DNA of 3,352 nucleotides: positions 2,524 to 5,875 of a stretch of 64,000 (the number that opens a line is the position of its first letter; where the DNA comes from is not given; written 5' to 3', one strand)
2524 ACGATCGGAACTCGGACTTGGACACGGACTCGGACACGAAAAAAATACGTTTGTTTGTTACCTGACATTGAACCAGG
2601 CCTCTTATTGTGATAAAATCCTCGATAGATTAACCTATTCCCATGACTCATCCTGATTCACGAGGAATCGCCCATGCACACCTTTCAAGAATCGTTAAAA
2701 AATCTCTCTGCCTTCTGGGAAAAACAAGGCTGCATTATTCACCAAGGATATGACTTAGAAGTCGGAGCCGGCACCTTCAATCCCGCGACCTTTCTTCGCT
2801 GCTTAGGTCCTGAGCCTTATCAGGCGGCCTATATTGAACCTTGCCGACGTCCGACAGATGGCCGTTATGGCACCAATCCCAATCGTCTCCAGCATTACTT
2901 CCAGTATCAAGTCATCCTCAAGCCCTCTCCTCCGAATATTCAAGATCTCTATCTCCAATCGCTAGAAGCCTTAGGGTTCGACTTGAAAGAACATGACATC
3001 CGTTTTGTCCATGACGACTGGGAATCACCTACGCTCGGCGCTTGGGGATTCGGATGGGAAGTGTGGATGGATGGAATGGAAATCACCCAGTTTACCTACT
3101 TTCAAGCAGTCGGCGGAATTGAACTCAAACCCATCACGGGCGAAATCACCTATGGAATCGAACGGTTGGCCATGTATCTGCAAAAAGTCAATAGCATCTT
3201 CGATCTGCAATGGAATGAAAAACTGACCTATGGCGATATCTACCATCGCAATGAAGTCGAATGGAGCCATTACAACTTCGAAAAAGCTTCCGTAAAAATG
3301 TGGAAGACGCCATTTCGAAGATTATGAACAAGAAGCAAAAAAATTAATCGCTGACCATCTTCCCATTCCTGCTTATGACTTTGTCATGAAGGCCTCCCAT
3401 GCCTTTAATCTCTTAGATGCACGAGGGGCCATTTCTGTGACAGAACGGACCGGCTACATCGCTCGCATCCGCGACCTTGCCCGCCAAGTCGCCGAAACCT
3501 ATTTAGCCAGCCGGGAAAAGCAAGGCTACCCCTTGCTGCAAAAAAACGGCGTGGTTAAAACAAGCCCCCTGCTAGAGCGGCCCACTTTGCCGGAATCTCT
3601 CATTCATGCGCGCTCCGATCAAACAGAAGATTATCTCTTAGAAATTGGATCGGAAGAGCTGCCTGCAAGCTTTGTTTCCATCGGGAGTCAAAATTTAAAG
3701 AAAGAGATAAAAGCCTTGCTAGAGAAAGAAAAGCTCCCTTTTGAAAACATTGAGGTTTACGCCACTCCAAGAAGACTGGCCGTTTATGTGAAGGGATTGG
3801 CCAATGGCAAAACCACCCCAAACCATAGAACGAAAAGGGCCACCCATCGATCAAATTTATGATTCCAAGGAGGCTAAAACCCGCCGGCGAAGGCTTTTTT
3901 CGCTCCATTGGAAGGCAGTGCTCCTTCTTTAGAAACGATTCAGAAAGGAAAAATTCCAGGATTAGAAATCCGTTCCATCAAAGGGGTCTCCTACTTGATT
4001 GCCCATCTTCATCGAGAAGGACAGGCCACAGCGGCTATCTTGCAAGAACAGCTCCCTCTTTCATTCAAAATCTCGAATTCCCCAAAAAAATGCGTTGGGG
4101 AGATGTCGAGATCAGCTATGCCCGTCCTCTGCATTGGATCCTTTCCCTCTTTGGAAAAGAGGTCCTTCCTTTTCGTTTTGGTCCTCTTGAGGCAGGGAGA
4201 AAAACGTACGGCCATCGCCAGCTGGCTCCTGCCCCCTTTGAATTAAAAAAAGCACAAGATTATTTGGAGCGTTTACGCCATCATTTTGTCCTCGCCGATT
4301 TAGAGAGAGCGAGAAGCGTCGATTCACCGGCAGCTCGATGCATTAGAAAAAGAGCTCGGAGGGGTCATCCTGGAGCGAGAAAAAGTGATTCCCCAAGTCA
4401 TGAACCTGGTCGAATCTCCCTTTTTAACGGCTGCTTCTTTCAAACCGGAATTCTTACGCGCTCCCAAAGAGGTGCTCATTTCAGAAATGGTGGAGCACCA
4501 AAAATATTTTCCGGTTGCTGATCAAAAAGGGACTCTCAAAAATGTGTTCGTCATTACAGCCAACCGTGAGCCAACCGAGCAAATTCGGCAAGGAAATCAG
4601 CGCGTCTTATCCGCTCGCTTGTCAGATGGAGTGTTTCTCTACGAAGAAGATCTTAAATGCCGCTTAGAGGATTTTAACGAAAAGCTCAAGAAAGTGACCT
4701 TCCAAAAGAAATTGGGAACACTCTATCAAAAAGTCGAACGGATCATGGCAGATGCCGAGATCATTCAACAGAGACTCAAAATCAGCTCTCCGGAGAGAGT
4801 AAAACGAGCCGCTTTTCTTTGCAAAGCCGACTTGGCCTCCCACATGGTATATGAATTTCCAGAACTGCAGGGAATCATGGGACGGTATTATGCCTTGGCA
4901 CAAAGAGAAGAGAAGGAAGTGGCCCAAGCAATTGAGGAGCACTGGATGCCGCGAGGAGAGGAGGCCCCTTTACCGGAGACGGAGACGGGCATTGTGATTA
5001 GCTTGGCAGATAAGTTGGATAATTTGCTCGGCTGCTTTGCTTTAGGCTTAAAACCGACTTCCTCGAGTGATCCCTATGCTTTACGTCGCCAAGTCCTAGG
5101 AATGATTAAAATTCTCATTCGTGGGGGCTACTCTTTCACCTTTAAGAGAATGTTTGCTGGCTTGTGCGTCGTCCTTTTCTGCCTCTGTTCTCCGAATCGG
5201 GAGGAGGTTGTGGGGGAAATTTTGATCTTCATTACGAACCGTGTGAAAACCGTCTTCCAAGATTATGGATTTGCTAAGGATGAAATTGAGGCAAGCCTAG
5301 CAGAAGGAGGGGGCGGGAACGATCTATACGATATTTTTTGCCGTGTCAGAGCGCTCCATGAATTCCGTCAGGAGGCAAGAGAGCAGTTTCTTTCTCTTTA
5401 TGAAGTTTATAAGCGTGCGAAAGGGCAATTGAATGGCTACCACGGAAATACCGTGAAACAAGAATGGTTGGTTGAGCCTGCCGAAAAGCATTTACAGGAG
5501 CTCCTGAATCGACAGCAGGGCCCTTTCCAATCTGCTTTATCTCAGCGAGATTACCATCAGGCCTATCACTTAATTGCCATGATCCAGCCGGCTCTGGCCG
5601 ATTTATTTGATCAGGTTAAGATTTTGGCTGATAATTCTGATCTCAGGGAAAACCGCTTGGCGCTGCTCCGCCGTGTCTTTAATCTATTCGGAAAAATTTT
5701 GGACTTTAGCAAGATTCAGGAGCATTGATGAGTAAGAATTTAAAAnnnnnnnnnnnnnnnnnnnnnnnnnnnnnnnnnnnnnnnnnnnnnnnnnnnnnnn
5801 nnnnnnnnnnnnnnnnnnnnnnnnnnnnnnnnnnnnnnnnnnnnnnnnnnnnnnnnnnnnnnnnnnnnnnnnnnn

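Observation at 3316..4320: Six frameshifts clustered in 1 kb of the fused glycyl-tRNA synthetase gene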

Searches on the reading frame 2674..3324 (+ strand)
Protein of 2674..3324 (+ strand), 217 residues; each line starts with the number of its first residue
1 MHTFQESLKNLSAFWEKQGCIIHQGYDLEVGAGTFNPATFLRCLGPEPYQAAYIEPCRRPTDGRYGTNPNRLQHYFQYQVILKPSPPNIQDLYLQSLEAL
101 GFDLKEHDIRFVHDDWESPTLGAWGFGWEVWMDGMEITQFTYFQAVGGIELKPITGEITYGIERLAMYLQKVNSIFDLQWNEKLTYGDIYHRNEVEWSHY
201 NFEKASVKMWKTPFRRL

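Call 9: list_cluster_members(proteins=[P0001, window:2674-3324:+, window:3386-3859:+])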
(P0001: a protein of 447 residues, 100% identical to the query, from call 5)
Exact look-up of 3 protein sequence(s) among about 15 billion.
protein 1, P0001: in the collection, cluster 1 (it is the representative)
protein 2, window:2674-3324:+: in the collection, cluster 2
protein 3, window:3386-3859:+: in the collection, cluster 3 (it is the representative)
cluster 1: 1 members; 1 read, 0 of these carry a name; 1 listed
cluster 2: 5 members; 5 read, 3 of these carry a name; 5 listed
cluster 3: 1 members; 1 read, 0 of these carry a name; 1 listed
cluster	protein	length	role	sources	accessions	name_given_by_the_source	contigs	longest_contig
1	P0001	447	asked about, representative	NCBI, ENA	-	-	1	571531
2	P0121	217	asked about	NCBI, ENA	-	-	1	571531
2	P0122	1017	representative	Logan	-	-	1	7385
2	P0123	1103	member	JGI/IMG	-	glycyl-tRNA synthetase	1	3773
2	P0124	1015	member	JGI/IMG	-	glycyl-tRNA synthetase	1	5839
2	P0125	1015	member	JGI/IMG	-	glycyl-tRNA synthetase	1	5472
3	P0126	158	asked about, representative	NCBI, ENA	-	-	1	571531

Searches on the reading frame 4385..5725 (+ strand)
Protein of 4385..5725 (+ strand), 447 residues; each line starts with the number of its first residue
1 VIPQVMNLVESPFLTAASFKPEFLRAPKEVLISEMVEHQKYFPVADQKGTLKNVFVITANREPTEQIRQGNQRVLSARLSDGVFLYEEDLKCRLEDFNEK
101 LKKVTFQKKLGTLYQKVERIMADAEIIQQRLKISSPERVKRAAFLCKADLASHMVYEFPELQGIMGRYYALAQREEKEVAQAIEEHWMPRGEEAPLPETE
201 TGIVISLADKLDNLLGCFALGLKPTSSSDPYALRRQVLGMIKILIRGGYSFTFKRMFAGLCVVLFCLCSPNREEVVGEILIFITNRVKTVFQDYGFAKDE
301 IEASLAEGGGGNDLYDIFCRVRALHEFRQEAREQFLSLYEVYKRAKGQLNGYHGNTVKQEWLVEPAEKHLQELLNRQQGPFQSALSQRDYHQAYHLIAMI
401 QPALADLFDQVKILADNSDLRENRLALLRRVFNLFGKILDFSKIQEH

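Call 5: find_homologous_proteins(query=window:4385-5725:+, max_evalue=1e-10)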
Query window:4385-5725:+ (447 aa): 7962 proteins with E <= 1e-10 among 8000 candidates; the best 120 are listed.
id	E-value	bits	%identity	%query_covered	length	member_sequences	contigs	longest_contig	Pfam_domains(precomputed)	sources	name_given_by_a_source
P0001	8.4e-297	1002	100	100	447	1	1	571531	PF02092.23,PF05746.22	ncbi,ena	-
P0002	1.3e-196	672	70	100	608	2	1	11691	PF02092.23,PF05746.22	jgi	-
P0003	3.5e-190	651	67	100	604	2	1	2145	PF02092.23,PF05746.22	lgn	-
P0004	7.7e-184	630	66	100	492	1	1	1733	PF02092.23,PF05746.22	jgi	jgi:glycyl-tRNA synthetase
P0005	1.4e-179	616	69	92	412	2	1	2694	PF02092.23,PF05746.22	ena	-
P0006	1.5e-176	606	70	92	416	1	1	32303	PF02092.23,PF05746.22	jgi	jgi:glycyl-tRNA synthetase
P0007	2.9e-174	598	65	100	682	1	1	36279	PF02092.23,PF05746.22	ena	-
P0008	2.2e-165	569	61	100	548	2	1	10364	PF02092.23,PF05746.22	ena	-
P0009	2.8e-165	569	65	92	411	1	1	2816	PF02092.23,PF05746.22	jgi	jgi:glycyl-tRNA synthetase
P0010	1.1e-161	557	60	100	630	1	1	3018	PF02092.23,PF05746.22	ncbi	ncbi:MAG TPA: glycine--tRNA ligase subunit beta, partial [Waddliaceae bacterium]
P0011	3.3e-158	545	58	100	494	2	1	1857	PF02092.23,PF05746.22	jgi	-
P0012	1.5e-157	543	58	100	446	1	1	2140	PF02092.23,PF05746.22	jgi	jgi:glycyl-tRNA synthetase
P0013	8.0e-154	531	55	100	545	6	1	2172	PF02092.23,PF05746.22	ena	-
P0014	1.9e-148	513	55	100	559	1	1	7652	PF02092.23,PF05746.22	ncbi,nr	ncbi:Glycine--tRNA ligase beta subunit [Chlamydiales bacterium SCGC AG-110-M15]|nr:Glycine--tRNA lig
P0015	2.2e-148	513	57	100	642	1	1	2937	PF02092.23,PF05746.22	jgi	jgi:glycyl-tRNA synthetase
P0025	4.3e-139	482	54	98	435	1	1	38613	PF02092.23,PF05746.22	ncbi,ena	-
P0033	4.8e-132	459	52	100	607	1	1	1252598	PF02092.23,PF05746.22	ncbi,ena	-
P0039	1.4e-126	441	58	80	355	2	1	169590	PF02092.23,PF05746.22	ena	-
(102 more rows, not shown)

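Call 8: find_encoding_contigs(protein=P0001, flank=3000, max_places=6)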
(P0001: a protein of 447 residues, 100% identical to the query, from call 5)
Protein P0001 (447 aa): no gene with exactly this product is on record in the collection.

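Call 13: find_related_loci(query=P0001, collection=genome_contigs, flank=10000)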
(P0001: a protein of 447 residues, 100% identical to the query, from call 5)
Query P0001 (447 aa) in genome_contigs; peptide patterns used: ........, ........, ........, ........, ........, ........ (x = any residue, [..] = any of these).
308 stretches matched a pattern; 190 encode a relative of the query (tblastn E <= 1e-3); the best 80 are kept; 80 distinct loci.
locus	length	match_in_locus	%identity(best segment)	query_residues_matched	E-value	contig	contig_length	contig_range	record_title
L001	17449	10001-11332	73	1-446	0e+0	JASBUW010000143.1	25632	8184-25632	MAG: Parachlamydiaceae bacterium isolate BWSM_84 k141_157160, whole genome shotgun sequence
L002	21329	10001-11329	73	1-445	0e+0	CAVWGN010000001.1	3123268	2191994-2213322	MAG: uncultured Chlamydiae bacterium isolate MFD04580.bin.1.87 genome assembly, contig: contig_17084, whole genome shotg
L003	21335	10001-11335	70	1-446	0e+0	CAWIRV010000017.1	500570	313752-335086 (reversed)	MAG: uncultured Parachlamydiaceae bacterium isolate MFD09206.bin.1.237 genome assembly, contig: contig_9755, whole genom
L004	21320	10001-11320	69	4-445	0e+0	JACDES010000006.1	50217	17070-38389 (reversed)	MAG: Parachlamydiaceae bacterium isolate MGR_bin366 SD2903_NODE_44_length_50217_cov_3.081074, whole genome shotgun seque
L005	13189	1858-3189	69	1-446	0e+0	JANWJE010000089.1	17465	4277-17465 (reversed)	MAG: Parachlamydiaceae bacterium isolate CRAIB_MAG59 c_000000087099, whole genome shotgun sequence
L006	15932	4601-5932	67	1-446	0e+0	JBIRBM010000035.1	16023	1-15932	MAG: Parachlamydiaceae bacterium isolate WGG20204 k141_683207_length_16023_SRR21875704, whole genome shotgun sequence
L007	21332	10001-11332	64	1-446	0e+0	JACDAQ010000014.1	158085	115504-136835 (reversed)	MAG: Candidatus Protochlamydia sp. isolate MGR_bin260 SD2897-2912_k127_540988, whole genome shotgun sequence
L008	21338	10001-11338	67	1-447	0e+0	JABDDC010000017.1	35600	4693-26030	MAG: Chlamydiae bacterium isolate BWMinControl_Nextera34_MAG1 3300020853.a:Ga0207010_1034, whole genome shotgun sequence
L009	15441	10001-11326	64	1-445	0e+0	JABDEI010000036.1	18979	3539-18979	MAG: Chlamydiae bacterium isolate BWMinHeated_Nextera37_MAG3 3300020917.a:Ga0207105_1119, whole genome shotgun sequence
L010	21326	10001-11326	60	1-445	0e+0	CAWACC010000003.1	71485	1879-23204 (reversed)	MAG: uncultured Parachlamydiaceae bacterium isolate MFD09286.bin.2.11 genome assembly, contig: contig_107383, whole geno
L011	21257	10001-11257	66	1-421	9e-179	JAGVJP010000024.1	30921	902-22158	MAG: Parachlamydiales bacterium isolate SW_11 c_000000060594, whole genome shotgun sequence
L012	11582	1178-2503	61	1-445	2e-178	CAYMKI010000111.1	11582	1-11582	MAG TPA_asm: uncultured bacterium isolate SRP296810_co1_95 genome assembly, contig: NODE_6708_length_11582_cov_4.761603,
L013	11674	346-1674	61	1-446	2e-175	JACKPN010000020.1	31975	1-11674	MAG: Chlamydiales bacterium isolate HK-STAS-VERR_A-2 HK-STAS-VERR_A-2_20, whole genome shotgun sequence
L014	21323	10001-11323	61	1-445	2e-175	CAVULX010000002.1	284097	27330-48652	MAG: uncultured Parachlamydiaceae bacterium isolate MFD06435.bin.2.181 genome assembly, contig: contig_19127, whole geno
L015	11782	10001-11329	61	1-445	7e-175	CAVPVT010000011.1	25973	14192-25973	MAG: Parachlamydiales bacterium isolate MFD10064.bin.2.77 genome assembly, contig: contig_106719, whole genome shotgun s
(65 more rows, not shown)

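Call 28: find_encoding_contigs(protein=P0033, flank=4000, max_places=2)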
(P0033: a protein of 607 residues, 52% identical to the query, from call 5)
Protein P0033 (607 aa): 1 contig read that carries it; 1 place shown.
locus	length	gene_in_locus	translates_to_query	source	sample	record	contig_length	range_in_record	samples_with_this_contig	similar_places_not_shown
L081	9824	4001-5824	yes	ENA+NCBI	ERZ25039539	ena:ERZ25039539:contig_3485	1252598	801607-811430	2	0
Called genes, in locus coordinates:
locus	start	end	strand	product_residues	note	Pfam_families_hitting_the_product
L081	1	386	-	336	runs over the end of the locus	PF00294:PfkB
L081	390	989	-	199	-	PF01066:CDP-OH_P_transf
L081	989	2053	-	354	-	PF21016:RlmN_N, PF04055:Radical_SAM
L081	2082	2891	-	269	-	PF13641:Glyco_tranf_2_3 (weak), PF00535:Glycos_transf_2, PF10111:Glyco_tranf_2_2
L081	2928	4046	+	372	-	PF02091:tRNA-synt_2e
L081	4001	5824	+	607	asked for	PF02092:tRNA_synt_2f, PF05746:DALR_1 (weak)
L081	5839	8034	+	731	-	PF00324:AA_permease, PF03522:SLC12 (faint)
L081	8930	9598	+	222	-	PF13737:DDE_Tnp_1_5, PF01609:DDE_Tnp_1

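Call 29: find_encoding_contigs(protein=P0025, flank=4000, max_places=2)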
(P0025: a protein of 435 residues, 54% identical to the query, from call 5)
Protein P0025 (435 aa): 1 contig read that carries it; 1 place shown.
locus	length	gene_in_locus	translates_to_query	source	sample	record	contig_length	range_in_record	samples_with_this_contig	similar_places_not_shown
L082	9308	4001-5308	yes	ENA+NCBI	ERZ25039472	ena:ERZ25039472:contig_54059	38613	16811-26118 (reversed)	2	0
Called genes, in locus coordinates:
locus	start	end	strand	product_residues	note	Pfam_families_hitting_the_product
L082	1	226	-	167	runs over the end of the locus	PF02381:MraZ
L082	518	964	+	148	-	PF17377:DUF5399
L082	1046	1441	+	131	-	PF23914:TPR_CcmH_CycH (faint), PF13424:TPR_12 (faint), PF13428:TPR_14 (faint), PF07719:TPR_2 (faint), PF00515:TPR_1 (faint), PF13181:TPR_8 (faint), PF13371:TPR_9 (weak), PF12895:ANAPC3 (weak)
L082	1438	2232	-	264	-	PF00535:Glycos_transf_2 (weak)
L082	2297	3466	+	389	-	PF02091:tRNA-synt_2e, PF02092:tRNA_synt_2f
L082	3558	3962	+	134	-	PF02092:tRNA_synt_2f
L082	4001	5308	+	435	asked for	PF02092:tRNA_synt_2f, PF05746:DALR_1 (weak)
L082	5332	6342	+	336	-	PF01244:Peptidase_M19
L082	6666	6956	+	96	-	-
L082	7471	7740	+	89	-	-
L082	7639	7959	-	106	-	PF04134:DCC1-like (weak)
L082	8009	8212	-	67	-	-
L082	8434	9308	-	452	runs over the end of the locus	PF01807:Zn_ribbon_DnaG, PF08275:DNAG_N, PF01751:Toprim, PF13155:Toprim_2, PF13362:Toprim_3, PF13662:Toprim_4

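Call 30: find_encoding_contigs(protein=P0039, flank=4000, max_places=2)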
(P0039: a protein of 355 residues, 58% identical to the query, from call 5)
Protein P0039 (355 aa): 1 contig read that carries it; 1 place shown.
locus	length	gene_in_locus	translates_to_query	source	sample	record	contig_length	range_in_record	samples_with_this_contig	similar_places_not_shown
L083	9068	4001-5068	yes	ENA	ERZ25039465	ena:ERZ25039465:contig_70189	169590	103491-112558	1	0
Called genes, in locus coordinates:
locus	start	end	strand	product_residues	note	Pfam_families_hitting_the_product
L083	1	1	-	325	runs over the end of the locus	-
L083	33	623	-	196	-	-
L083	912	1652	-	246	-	PF01171:ATP_bind_3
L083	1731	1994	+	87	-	PF02810:SEC-C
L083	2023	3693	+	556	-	PF02091:tRNA-synt_2e, PF02092:tRNA_synt_2f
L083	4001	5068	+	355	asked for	PF02092:tRNA_synt_2f, PF05746:DALR_1 (weak)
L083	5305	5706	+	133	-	PF17775:YchJ_M-like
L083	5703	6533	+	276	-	PF00646:F-box (weak), PF12937:F-box-like (weak)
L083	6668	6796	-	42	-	-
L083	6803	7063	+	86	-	-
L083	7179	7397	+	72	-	PF02452:PemK_toxin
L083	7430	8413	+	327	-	PF08240:ADH_N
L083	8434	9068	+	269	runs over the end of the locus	PF00646:F-box (weak)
